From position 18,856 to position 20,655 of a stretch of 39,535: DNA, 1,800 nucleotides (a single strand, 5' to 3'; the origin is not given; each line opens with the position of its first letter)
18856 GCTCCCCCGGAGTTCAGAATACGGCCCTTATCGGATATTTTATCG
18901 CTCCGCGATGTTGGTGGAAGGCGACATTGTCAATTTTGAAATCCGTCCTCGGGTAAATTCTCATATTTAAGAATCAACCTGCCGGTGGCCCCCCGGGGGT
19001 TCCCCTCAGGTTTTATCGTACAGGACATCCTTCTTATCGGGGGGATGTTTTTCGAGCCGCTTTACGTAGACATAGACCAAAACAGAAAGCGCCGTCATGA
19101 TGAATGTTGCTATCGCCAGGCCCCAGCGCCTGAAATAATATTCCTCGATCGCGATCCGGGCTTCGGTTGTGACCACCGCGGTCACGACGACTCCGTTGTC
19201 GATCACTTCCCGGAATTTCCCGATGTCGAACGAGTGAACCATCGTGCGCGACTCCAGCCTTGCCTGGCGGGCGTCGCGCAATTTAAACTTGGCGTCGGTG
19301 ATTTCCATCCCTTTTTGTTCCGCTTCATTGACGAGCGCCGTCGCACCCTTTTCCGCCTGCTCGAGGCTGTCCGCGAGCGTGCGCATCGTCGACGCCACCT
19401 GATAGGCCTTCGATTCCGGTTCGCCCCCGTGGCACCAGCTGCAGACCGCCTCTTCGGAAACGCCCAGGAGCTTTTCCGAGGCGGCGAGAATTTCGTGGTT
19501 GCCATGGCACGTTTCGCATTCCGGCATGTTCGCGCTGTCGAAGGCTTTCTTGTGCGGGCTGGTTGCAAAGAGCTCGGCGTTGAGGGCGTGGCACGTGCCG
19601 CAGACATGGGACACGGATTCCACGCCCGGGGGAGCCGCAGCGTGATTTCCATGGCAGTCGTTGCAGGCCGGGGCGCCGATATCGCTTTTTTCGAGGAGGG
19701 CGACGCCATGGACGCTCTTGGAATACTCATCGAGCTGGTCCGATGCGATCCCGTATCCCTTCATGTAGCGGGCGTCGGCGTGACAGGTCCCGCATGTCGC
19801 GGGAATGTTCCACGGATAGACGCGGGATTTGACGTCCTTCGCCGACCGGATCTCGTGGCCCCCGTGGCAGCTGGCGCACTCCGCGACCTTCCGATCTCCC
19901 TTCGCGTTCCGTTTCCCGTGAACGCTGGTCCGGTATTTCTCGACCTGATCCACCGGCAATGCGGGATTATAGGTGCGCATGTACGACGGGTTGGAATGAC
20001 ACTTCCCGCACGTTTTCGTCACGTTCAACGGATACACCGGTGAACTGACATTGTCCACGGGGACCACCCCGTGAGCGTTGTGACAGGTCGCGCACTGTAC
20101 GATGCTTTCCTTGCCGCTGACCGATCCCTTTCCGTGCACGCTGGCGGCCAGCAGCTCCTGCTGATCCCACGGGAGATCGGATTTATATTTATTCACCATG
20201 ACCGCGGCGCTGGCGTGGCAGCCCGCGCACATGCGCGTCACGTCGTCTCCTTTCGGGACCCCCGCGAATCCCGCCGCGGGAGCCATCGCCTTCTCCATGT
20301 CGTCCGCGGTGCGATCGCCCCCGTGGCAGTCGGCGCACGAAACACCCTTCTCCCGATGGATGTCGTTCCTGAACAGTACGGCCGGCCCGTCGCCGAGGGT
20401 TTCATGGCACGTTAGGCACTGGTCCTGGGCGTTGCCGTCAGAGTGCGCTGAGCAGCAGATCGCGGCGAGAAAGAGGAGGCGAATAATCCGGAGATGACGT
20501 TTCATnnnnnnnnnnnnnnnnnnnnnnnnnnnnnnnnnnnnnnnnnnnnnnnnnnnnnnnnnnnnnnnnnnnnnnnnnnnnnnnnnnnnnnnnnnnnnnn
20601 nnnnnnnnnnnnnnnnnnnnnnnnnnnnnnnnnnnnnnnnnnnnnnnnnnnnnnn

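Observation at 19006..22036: Rieske / b6-type cytochrome b complex whose c subunit is an 11-heme, C-terminally anchored cytochrome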

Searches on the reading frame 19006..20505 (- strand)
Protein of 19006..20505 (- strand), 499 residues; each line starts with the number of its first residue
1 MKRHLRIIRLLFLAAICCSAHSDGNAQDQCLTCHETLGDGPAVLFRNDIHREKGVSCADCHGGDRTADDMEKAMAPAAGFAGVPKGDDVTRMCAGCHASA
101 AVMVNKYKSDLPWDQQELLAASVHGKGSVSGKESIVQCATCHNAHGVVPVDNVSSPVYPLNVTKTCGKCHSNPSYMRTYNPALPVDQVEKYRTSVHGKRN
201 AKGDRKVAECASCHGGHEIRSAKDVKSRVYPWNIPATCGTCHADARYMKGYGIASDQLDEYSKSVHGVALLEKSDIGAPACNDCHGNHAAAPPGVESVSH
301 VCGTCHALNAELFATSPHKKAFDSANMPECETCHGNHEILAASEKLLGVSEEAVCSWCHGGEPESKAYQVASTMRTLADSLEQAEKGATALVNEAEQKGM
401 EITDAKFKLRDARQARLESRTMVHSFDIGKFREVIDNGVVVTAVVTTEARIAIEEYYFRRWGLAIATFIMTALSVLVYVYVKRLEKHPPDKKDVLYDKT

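Call 5: search_protein_families(library=pfam, proteins=[window:19006-20505:-], max_evalue=0.01)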
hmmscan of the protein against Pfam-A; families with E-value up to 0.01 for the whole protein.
window:19006-20505:- (499 aa): 4 families
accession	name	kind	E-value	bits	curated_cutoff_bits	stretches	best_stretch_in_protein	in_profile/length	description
PF09699.15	Paired_CXXCH_1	-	3.6e-16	59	20.6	2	207-246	6-40/41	Doubled CXXCH motif (Paired_CXXCH_1)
PF14537.11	Cytochrom_c3_2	-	6.4e-16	59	25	4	49-171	1-79/79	Cytochrome c3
PF14522.11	Cytochrome_C7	-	3.7e-14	52.7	24.8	0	279-334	14-66/67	Cytochrome c7 and related cytochrome c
PF02335.20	Cytochrom_C552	-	0.0053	16.2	24.1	1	44-100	234-285/438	Cytochrome c552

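Call 6: search_protein_families(library=ncbifam, proteins=[window:19006-20505:-], max_evalue=0.01)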
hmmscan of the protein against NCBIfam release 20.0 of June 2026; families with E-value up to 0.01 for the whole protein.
window:19006-20505:- (499 aa): 6 families
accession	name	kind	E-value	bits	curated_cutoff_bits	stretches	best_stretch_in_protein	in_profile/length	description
TIGR03508.1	decahem_SO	subfamily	1.3e-15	57.6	192.2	2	188-360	14-175/258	DmsE family decaheme c-type cytochrome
TIGR03507.1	decahem_SO1788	subfamily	6e-09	34.9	209.3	1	301-420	245-361/672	OmcA/MtrC family decaheme c-type cytochrome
TIGR01905.1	paired_CXXCH_1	subfamily_domain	1.4e-08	34.5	25.2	1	329-360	8-37/41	doubled CXXCH domain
TIGR04257.1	nanowire_3heme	domain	1.1e-05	25.5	40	0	136-172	24-60/75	c(7)-type cytochrome triheme domain-containing protein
NF040968.1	FeS_ExtO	equivalog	0.0015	17.4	200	0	126-335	29-232/416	selenite/tellurite reduction operon b-type cytochrome iron-sulfur cluster-binding subunit ExtO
NF040967.1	cytc_ExtN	equivalog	0.0026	16.6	200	0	126-335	29-232/415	selenite/tellurite reduction operon c-type cytochrome ExtN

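Call 8: find_homologous_proteins(query=window:19006-20505:-, max_evalue=0.00001)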
Query window:19006-20505:- (499 aa): 6177 proteins with E <= 0.00001 among 8000 candidates; the best 120 are listed.
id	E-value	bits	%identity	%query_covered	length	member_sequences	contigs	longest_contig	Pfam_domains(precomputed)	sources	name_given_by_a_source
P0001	0.0e+0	1160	100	100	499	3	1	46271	PF09699.16,PF14537.12,PF14522.12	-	-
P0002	8.7e-248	841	73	99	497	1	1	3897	PF09699.16,PF14537.12,PF13435.12,PF02085.22,PF00684.26,PF14522.12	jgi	-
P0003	3.9e-228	776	67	97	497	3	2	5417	PF09699.16,PF14537.12,PF00684.26,PF14522.12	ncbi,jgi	-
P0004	2.3e-219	747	66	94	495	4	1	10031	PF09699.16,PF14537.12,PF00684.26,PF14522.12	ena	-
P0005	8.7e-218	742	66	92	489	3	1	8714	PF09699.16,PF14537.12,PF00684.26,PF14522.12,PF22113.2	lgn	-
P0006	1.8e-217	741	65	94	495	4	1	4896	PF09699.16,PF14537.12,PF22678.2,PF14522.12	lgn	-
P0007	7.5e-216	736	63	97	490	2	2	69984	PF09699.16,PF14537.12,PF22678.2,PF02085.22,PF14522.12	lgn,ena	-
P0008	1.1e-214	732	66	92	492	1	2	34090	PF09699.16,PF14537.12,PF13435.12,PF22678.2,PF02085.22,PF00684.26,PF02335.21,PF14522.12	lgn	-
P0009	5.1e-214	730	66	92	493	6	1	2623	PF09699.16,PF14537.12,PF00684.26,PF14522.12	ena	-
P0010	9.7e-214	729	64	98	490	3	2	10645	PF09699.16,PF14537.12,PF22678.2,PF00684.26,PF14522.12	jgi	-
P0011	5.2e-213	726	65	92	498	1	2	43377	PF09699.16,PF14537.12,PF13435.12,PF22678.2,PF00684.26,PF14522.12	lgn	-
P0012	1.4e-212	725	63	98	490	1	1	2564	PF09699.16,PF14537.12,PF22678.2,PF00684.26,PF14522.12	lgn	-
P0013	1.8e-212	725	65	93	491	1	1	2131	PF09699.16,PF14537.12,PF22678.2,PF14522.12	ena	-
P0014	2.4e-212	724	65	93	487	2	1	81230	PF09699.16,PF14537.12,PF22678.2,PF00684.26,PF14522.12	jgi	jgi:predicted CXXCH cytochrome family protein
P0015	5.9e-212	723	63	97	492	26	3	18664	PF09699.16,PF14537.12,PF22678.2,PF14522.12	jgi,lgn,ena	-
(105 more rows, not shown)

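Call 10: find_related_loci(query=A1, collection=genome_contigs, flank=8000)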
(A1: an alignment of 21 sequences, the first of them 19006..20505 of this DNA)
Query A1 (499 aa) in genome_contigs; peptide patterns used: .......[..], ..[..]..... (x = any residue, [..] = any of these).
600 stretches matched a pattern (row limit reached: there are more); 591 encode a relative of the query (tblastn E <= 1e-3); the best 80 are kept; 80 distinct loci.
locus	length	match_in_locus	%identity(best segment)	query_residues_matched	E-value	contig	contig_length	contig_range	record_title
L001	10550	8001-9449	63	1-486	0e+0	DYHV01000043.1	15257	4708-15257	MAG TPA_asm: Ignavibacterium album isolate DR5_36_85 Afr_mines_DR5_650_length_15257_cov_35_923234, whole genome shotgun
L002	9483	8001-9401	66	26-492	0e+0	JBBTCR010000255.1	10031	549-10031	MAG: Bacteroidota bacterium isolate H43-bin226_1 H43_bin226_1_000000000255, whole genome shotgun sequence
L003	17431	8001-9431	62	13-487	0e+0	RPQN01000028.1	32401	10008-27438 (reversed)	MAG: Ignavibacteriae bacterium isolate metabat2.334 metabat2.334_Contig_542729, whole genome shotgun sequence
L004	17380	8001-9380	64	26-486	0e+0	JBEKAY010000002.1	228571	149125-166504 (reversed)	MAG: Bacteroidota bacterium isolate SPRUCE 123 SPRUCE_123_2, whole genome shotgun sequence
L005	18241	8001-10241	62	1-486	0e+0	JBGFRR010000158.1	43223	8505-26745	MAG: Bacteroidota bacterium isolate BA1A45.2019.Bin.9 NODE_1090_length_43223_cov_27.078697, whole genome shotgun sequenc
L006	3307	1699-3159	61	1-487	0e+0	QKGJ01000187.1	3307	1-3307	MAG: Ignavibacteria bacterium isolate SZUA-525 scaffold_169092, whole genome shotgun sequence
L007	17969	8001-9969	62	1-492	0e+0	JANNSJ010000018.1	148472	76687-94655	MAG: Bacteroidota bacterium isolate SOY_31_metabat_225 SOY_31_k141_1248112, whole genome shotgun sequence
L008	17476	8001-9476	61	3-495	0e+0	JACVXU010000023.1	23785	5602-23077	MAG: Bacteroidetes bacterium isolate B4_bin.17 scaffold_253, whole genome shotgun sequence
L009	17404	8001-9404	63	26-494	0e+0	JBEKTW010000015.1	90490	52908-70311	MAG: Bacteroidota bacterium isolate SPRUCE 567 SPRUCE_567_15, whole genome shotgun sequence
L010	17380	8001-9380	63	26-486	0e+0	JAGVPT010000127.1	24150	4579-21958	MAG: Bacteroidetes bacterium isolate DeMMO3_9 c_000000033647, whole genome shotgun sequence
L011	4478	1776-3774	62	10-486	0e+0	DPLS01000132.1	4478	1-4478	MAG TPA_asm: Bacteroidetes bacterium isolate UBA11986 contig_318921, whole genome shotgun sequence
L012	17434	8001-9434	62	8-486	0e+0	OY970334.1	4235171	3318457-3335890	MAG: uncultured Bacteroidetes bacterium isolate MFD05512.bin.c.1 genome assembly, chromosome: 1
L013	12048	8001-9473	60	1-497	0e+0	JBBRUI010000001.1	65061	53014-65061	MAG: Bacteroidota bacterium isolate La3_concoct.179 La3_concoct.179_K_567107_L_65061_cov_11.0003, whole genome shotgun s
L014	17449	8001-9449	61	1-486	0e+0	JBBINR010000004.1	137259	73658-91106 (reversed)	MAG: Ignavibacteriales bacterium isolate PGS172224_bin_260 NODE_81_length_137259_cov_1.24764, whole genome shotgun seque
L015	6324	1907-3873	64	25-486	0e+0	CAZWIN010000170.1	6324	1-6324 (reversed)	MAG TPA_asm: uncultured Chitinophagales bacterium isolate SRP237561_co1_5 genome assembly, contig: NODE_26074_length_632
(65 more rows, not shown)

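Call 25: search_solved_structures(query=window:19006-20505:-, max_evalue=0.01, show_alignments=1)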
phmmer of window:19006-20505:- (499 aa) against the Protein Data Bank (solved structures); distinct sequences matched with E-value up to 0.01: 0.

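Call 27: predict_structure(alignment_id=A1)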
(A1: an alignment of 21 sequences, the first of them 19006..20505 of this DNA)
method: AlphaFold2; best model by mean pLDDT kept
length: 499 residues; sequences in the alignment: 21
mean_pLDDT: 64.0   pTM: 0.42
mean pLDDT of the five models: 64.0, 59.5, 57.0, 56.4, 52.3
residues with pLDDT >= 90: 35; 70-90: 173; 50-70: 151; < 50: 140
segments of 3 or more residues with pLDDT < 50: 20-26, 127-136, 179-185, 205-209, 215-227, 229-232, 276-322, 324-358, 492-499
pLDDT, mean of each block of 10 residues (from residue 1): 86 73 58 83 85 85 86 87 74 72 73 59 51 51 75 73 67 54 49 57 51 48 44 54 58 56 55 51 41 34 35 43 43 33 37 47 63 73 87 85 75 67 60 84 91 88 88 93 76 42
secondary structure, 60 per line:
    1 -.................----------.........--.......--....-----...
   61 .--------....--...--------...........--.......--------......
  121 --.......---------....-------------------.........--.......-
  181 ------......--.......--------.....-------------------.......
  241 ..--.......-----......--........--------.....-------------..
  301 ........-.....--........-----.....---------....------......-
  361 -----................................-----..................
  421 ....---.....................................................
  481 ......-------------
elements in order: H2-18 H29-37 H40-46 H49-52 H58-61 H70-73 H87-97 H100-106 H115-120 H123-129 H139-142 H162-170 H173-179 H187-192 H195-201 H210-214 H234-242 H245-251 H257-262 H265-272 H281-285 H299-308 H310-314 H317-324 H330-334 H344-347 H354-359 H366-397 H403-424 H428-486

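Call 31: fold_search(model_id=the predicted structure, library=pdb)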
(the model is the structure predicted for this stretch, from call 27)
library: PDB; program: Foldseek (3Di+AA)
matches with E <= 10: 65; with E <= 0.001: 0
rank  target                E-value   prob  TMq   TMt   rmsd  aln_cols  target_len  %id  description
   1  4n4m                  8.5e-02  0.82  0.22  0.22  20.3       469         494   13  Kuenenia stuttgartiensis hydroxylamine oxidoreductase soaked in phenyl hydrazine (released 2013-12-11)
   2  4n4j                  1.1e-01  0.80  0.22  0.22  19.9       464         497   15  Kuenenia stuttgartiensis hydroxylamine oxidoreductase (released 2013-12-11)
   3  6t5e                  1.3e-01  0.69  0.18  0.20  19.2       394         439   14  Hydroxylamine Oxidoreductase from Brocadia fulgida (released 2020-11-18)
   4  8bcx_B                6.2e-01  0.21  0.17  0.18  21.3       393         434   13  Crystal structure of NrfA-1 from Geobacter metallireducens (released 2023-08-30)
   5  8bcx_A                7.6e-01  0.23  0.18  0.20  21.2       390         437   14  Crystal structure of NrfA-1 from Geobacter metallireducens (released 2023-08-30)
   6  3ttb_A                9.9e-01  0.94  0.15  0.14   5.8       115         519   12  Structure of the Thioalkalivibrio paradoxus cytochrome c nitrite reductase in complex with sulfite (released 2011-10-05)
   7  3f29_A                1.1e+00  0.54  0.12  0.12   7.7       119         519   13  Structure of the Thioalkalivibrio nitratireducens cytochrome c nitrite reductase in complex with sulfite (released 2008-12-09)
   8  8rv0                  1.1e+00  0.51  0.13  0.13   7.5       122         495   13  Crystal structure of octaheme nitrite reductase from Trichlorobacter ammonificans in complex with nitrite (released 2024-03-27)
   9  3mmo_A                1.3e+00  0.51  0.12  0.12   7.7       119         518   13  Structure of the Thioalkalivibrio nitratireducens cytochrome c nitrite reductase in complex with cyanide (released 2010-09-29)
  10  2ot4_A                1.4e+00  0.51  0.12  0.12   7.7       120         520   12  Structure of a hexameric multiheme c nitrite reductase from the extremophile bacterium Thiolkalivibrio nitratireducens (released 2008-04-08)
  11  3f29_B                1.4e+00  0.51  0.12  0.12   7.7       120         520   12  Structure of the Thioalkalivibrio nitratireducens cytochrome c nitrite reductase in complex with sulfite (released 2008-12-09)
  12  3rkh_A                1.7e+00  0.41  0.12  0.12   7.6       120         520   12  Structure of the Thioalkalivibrio nitratireducens cytochrome c nitrite reductase in a complex with nitrite (full occup (released 2011-06-15)
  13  1gu6_A                2.1e+00  0.12  0.15  0.17  18.5       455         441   10  Structure of the Periplasmic Cytochrome c Nitrite Reductase from Escherichia coli (released 2002-03-08)
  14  5los                  2.2e+00  0.33  0.08  0.41  15.8        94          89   14  Piriformospora indica PIIN_05872 (released 2018-05-02)
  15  2rdz_A                2.7e+00  0.16  0.17  0.20  18.4       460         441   11  High Resolution Crystal Structure of the Escherichia coli Cytochrome c Nitrite Reductase. (released 2008-03-25)
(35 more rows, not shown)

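Call 44: search_protein_representatives(protein=window:19006-20505:-)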
Query: 499 residues. Proteins with E-value up to 0.001 (for the whole library): 3582; up to 1e-10: 1926; up to 1e-30: 572. The best 150 are listed.
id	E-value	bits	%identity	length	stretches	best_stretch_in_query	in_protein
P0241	5.7e-159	546.5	52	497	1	4-487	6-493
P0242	1.0e-122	427.0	36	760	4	159-487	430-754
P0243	2.6e-116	405.9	49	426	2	159-485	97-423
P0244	2.0e-111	389.7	46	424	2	159-487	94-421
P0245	1.4e-110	386.9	46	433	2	162-485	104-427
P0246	6.2e-107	374.9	46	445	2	159-485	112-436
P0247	4.7e-106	372.0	48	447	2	163-488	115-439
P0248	9.5e-106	371.0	43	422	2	158-488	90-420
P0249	5.9e-105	368.4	46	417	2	162-486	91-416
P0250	2.2e-102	359.9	45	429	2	162-486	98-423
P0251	7.7e-99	348.2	43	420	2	160-484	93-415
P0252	9.0e-99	348.0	43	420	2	159-485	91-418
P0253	7.3e-98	345.0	46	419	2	165-485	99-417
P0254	7.4e-97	341.7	43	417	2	165-484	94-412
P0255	1.4e-96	340.7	39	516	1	3-489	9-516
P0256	1.4e-96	340.7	45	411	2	159-486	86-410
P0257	3.2e-96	339.5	42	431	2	162-488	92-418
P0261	9.2e-91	321.6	42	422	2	163-482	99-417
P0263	1.5e-90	320.8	41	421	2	162-485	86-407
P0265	8.4e-90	318.4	42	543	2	164-486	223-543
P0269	1.9e-88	313.9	41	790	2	164-486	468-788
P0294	2.2e-80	287.3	43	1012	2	167-486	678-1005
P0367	5.0e-64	233.4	37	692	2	158-483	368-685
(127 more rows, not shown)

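Call 55: find_homologous_proteins(query=A2, max_evalue=1e-20)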
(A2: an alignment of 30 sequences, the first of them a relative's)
Query A2 (30 sequences) (426 aa, profile of the alignment): 6492 proteins with E <= 1e-20 among 8000 candidates; the best 120 are listed.
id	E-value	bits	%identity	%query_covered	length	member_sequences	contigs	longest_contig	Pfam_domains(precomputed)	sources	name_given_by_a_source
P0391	6.0e-211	719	-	-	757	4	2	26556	PF09699.16,PF14537.12,PF22678.2,PF14522.12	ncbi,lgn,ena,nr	ncbi:cytochrome c nitrite reductase pentaheme subunit [bacterium BMS3Bbin04]|nr:cytochrome c nitrite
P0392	7.7e-209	712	-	-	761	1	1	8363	PF09699.16,PF14537.12,PF22678.2,PF14522.12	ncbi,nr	ncbi:MAG: hypothetical protein MAG453_00202 [Calditrichaeota bacterium]|nr:hypothetical protein [Cal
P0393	1.2e-205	701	-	-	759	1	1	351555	PF09699.16,PF14537.12,PF14522.12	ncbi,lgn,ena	-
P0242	6.2e-204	696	-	-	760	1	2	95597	PF09699.16,PF14537.12,PF14522.12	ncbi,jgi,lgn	-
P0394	4.8e-197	673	47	77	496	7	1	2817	PF09699.16,PF14537.12,PF13435.12,PF22678.2,PF02085.22,PF14522.12,PF22113.2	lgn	-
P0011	1.9e-192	658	50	77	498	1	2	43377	PF09699.16,PF14537.12,PF13435.12,PF22678.2,PF00684.26,PF14522.12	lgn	-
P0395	2.0e-192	658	47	84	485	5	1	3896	PF09699.16,PF14537.12,PF22678.2,PF14522.12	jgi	jgi:glutaredoxin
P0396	3.9e-192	657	49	77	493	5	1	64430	PF09699.16,PF14537.12,PF00684.26,PF14522.12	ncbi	-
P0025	1.3e-191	655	48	77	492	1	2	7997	PF09699.16,PF14537.12,PF00684.26,PF02335.21,PF14522.12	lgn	-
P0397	1.7e-191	655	43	95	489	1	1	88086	PF09699.16,PF14537.12,PF22678.2,PF14522.12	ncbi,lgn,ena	-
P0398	2.2e-191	654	46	84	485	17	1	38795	PF09699.16,PF14537.12,PF22678.2,PF14522.12,PF22113.2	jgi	jgi:hypothetical protein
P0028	3.9e-191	653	45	92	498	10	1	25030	PF09699.16,PF14537.12,PF13435.12,PF22678.2,PF14522.12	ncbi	-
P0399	5.5e-191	653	44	93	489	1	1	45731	PF09699.16,PF14537.12,PF02085.22,PF02335.21,PF14522.12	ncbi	-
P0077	7.1e-191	653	47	84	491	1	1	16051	PF09699.16,PF14537.12,PF13435.12,PF22678.2,PF14522.12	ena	-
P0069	1.5e-190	651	49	77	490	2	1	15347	PF09699.16,PF14537.12,PF02335.21,PF14522.12,PF22113.2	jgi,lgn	-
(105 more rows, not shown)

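Call 56: find_related_loci(query=A2, collection=metagenome_contigs, flank=6000)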
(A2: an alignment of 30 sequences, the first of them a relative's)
Query A2 (426 aa) in metagenome_contigs; peptide patterns used: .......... (x = any residue, [..] = any of these).
600 stretches matched a pattern (row limit reached: there are more); 589 encode a relative of the query (tblastn E <= 1e-3); the best 80 are kept; 80 distinct loci.
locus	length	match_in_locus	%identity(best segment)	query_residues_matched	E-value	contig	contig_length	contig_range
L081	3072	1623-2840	48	8-425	1e-131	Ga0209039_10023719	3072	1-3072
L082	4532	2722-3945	47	6-423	8e-128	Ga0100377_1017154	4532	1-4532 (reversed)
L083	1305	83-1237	49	36-424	7e-134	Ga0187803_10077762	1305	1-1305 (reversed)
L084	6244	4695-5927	45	12-425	5e-122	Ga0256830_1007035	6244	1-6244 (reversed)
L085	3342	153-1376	47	5-426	5e-125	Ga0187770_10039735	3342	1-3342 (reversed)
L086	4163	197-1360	50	33-424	3e-122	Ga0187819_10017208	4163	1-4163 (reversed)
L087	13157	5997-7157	49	36-423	8e-119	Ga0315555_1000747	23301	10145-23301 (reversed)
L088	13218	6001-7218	46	6-423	5e-117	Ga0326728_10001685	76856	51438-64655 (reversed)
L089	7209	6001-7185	47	32-426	1e-116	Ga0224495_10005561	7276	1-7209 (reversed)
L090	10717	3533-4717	48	27-422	3e-116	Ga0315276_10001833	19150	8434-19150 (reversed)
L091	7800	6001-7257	42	1-426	5e-116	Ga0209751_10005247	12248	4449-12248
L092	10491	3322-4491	46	34-423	5e-116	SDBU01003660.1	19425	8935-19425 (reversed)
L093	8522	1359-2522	47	33-424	4e-116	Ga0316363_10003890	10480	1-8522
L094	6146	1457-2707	42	6-423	7e-116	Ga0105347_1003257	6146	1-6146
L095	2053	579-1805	44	8-426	2e-122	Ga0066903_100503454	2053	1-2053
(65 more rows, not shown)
